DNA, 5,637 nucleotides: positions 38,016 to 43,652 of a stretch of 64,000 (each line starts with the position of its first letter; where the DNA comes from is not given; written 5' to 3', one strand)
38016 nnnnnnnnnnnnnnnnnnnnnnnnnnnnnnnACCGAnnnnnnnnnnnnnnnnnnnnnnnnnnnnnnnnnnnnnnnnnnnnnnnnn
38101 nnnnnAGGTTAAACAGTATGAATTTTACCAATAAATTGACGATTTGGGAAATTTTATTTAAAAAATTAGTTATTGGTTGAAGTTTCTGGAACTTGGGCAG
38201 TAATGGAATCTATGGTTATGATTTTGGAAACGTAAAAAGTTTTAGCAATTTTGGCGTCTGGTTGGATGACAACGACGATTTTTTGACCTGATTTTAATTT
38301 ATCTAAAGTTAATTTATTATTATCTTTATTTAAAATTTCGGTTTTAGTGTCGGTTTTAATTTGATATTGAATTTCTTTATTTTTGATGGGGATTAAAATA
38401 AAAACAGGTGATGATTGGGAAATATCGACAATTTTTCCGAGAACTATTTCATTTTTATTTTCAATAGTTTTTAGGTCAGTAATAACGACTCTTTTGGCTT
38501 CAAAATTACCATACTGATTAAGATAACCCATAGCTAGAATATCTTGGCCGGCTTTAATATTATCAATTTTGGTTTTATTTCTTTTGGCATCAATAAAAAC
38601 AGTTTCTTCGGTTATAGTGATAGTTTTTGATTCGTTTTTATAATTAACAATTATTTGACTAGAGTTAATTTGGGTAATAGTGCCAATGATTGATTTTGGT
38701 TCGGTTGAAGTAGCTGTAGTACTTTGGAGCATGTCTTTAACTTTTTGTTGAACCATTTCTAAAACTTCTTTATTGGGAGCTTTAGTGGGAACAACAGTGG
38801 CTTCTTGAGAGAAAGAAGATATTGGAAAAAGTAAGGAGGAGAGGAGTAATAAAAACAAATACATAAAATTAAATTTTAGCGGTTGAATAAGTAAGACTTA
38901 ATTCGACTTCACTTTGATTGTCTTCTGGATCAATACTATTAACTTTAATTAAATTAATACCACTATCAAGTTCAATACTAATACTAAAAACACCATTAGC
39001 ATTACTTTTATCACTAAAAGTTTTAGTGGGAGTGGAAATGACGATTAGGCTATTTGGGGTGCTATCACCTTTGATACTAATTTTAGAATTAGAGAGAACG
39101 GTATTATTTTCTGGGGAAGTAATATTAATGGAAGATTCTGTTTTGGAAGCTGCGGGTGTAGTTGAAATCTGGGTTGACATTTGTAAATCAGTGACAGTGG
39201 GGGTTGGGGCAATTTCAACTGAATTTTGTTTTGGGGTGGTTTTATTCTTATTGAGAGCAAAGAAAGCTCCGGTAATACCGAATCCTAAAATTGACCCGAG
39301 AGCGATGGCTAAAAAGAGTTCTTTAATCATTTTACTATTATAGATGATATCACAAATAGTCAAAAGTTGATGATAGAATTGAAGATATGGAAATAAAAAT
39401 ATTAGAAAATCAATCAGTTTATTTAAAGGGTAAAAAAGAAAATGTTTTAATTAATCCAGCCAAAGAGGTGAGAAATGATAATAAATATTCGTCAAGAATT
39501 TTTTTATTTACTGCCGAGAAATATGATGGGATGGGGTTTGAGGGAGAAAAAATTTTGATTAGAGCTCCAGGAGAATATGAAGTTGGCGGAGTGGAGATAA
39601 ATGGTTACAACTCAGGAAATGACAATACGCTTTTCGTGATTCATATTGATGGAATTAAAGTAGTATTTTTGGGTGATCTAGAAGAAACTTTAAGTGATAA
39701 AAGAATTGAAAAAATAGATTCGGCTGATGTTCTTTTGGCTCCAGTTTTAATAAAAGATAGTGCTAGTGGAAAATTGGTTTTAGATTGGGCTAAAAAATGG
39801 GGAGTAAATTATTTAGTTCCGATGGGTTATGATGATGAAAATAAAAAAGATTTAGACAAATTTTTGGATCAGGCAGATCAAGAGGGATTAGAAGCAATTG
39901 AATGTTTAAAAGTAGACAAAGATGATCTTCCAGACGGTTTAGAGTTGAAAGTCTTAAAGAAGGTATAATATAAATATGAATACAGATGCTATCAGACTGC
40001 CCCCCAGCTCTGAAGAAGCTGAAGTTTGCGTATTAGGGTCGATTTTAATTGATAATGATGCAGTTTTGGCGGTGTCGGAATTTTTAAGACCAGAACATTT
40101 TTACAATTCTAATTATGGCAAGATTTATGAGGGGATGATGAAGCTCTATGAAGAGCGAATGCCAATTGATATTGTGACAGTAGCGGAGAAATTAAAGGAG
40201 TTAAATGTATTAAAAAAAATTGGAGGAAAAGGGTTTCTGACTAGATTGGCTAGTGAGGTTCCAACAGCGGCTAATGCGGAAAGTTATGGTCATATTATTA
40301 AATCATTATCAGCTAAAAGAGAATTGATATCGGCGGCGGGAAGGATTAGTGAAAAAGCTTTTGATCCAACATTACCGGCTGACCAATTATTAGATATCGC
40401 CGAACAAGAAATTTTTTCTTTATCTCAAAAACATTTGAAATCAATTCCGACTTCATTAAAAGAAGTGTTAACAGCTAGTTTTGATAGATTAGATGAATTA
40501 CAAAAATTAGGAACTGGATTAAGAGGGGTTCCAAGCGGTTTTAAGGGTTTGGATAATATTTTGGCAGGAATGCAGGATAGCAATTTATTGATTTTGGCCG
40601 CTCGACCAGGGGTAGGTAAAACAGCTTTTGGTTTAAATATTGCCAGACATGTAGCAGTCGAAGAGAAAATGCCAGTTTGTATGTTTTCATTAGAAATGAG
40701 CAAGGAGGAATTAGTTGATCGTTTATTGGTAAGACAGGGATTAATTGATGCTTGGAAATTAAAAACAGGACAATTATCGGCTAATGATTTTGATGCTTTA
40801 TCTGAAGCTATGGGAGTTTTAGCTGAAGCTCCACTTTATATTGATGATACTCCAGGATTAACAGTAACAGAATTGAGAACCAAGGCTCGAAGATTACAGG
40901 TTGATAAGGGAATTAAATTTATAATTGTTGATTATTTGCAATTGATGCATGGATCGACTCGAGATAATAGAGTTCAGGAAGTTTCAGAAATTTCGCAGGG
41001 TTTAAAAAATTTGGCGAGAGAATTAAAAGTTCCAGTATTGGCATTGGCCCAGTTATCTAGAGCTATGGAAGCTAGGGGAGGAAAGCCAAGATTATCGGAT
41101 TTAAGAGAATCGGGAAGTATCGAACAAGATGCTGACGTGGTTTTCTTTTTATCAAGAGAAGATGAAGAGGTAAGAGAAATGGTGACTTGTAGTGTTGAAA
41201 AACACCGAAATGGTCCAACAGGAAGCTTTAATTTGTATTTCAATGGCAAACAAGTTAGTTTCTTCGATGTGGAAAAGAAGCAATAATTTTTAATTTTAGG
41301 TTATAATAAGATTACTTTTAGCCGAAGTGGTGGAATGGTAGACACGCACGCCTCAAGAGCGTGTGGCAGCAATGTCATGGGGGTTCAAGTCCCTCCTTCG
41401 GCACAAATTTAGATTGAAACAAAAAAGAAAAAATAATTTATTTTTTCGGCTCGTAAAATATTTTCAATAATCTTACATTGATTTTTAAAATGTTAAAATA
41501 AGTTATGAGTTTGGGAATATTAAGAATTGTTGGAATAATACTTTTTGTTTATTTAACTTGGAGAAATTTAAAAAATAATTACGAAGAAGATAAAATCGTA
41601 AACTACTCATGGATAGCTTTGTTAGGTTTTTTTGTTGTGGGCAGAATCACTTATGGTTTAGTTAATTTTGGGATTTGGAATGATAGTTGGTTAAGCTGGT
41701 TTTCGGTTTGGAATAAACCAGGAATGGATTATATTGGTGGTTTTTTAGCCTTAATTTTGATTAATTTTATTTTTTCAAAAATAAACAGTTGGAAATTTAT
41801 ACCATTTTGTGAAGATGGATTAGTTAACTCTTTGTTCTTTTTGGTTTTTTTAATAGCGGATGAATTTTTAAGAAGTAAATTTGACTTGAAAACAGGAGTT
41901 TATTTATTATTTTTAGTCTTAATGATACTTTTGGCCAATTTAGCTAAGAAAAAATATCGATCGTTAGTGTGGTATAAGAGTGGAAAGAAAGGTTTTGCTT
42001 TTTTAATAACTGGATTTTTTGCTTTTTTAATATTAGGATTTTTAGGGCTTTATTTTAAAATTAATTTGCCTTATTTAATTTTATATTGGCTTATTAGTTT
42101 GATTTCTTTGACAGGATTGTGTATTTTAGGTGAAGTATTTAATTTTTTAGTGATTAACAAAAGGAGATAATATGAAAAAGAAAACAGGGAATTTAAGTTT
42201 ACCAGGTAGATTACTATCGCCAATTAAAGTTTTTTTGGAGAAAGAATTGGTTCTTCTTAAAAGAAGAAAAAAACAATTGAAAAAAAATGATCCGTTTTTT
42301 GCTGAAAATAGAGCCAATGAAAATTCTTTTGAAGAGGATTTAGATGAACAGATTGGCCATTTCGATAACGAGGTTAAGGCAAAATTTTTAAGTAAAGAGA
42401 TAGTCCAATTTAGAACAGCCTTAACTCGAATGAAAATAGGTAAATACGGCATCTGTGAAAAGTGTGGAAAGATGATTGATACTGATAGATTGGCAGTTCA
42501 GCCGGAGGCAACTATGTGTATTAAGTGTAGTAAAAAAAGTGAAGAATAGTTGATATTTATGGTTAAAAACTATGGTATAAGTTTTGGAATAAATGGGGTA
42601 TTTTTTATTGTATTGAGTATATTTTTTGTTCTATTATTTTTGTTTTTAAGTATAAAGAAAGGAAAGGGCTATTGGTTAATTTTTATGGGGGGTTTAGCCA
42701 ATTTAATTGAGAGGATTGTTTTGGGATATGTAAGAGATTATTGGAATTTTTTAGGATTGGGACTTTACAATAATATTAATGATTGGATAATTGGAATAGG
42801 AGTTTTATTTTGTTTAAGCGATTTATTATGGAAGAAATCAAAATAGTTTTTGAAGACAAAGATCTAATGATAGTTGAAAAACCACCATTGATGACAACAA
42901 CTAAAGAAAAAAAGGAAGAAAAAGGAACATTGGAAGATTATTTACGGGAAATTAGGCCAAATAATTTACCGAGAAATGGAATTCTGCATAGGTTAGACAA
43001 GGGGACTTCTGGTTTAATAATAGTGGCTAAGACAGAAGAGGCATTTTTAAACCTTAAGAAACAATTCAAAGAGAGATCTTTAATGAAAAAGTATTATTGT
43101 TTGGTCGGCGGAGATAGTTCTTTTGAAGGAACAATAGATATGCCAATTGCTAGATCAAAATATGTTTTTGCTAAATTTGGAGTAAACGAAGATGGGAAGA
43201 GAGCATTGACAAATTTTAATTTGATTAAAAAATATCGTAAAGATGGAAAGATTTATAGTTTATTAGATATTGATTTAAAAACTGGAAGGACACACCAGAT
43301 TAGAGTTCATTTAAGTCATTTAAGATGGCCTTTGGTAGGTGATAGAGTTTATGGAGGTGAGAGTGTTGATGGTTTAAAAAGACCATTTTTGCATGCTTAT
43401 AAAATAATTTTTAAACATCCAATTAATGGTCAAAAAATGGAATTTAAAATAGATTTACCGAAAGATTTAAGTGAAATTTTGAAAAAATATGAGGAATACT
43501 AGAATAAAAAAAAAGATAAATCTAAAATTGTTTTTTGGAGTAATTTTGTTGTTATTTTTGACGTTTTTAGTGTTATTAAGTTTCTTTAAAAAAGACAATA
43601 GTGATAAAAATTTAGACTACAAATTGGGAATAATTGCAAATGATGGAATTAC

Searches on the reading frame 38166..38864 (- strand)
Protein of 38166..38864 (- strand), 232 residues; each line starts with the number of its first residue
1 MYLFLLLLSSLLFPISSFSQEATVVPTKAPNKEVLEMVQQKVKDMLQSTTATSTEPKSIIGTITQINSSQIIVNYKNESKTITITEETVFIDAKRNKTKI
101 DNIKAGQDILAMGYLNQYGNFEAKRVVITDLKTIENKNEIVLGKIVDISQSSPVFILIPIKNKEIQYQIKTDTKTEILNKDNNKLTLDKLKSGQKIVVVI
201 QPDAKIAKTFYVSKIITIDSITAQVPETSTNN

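Call 58: search_protein_families(library=pfam, proteins=[window:38166-38864:-], max_evalue=0.00001)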
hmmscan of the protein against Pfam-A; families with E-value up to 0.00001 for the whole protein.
window:38166-38864:- (232 aa): 1 family
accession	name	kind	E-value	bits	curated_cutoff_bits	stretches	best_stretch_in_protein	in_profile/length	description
PF18914.6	DUF5666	-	1.4e-07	32.1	27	1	61-126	2-59/60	Domain of unknown function (DUF5666)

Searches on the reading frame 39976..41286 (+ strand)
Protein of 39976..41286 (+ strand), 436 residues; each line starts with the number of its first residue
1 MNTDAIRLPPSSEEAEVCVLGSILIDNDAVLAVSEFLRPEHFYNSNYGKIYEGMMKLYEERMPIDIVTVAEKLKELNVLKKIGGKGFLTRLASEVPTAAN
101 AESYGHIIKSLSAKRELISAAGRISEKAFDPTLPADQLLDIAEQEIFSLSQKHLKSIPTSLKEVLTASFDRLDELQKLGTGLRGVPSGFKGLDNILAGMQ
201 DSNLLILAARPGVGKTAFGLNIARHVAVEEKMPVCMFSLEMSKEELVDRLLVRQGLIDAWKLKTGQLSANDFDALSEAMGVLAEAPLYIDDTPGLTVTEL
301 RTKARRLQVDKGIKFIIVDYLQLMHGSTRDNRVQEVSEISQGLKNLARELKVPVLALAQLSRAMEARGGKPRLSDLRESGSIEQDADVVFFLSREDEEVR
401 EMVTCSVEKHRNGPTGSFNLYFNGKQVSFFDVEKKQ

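Call 58: search_protein_families(library=pfam, proteins=[window:39976-41286:+], max_evalue=0.00001)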
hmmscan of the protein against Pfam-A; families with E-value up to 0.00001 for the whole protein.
window:39976-41286:+ (436 aa): 4 families
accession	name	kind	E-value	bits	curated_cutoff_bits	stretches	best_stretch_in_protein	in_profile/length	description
PF03796.21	DnaB_C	-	6e-95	317.9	27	1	184-429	1-253/255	DnaB-like helicase C terminal domain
PF00772.26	DnaB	-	2.7e-31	108.1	23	1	9-109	2-102/103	DnaB-like helicase N terminal domain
PF13481.12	AAA_25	-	1.5e-15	57.8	27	1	195-360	25-190/195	AAA domain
PF06745.19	ATPase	-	1.4e-06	28.3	26.6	0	185-249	1-66/231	KaiC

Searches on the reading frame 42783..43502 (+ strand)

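Call 58: search_protein_families(library=pfam, proteins=[window:42783-43502:+], max_evalue=0.00001)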
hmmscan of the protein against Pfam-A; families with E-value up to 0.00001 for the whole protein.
window:42783-43502:+ (239 aa): 1 family
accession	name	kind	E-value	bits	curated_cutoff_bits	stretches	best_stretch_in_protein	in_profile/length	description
PF00849.27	PseudoU_synth_2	-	9.1e-32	110.8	26.8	1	27-179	1-152/152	RNA pseudouridylate synthase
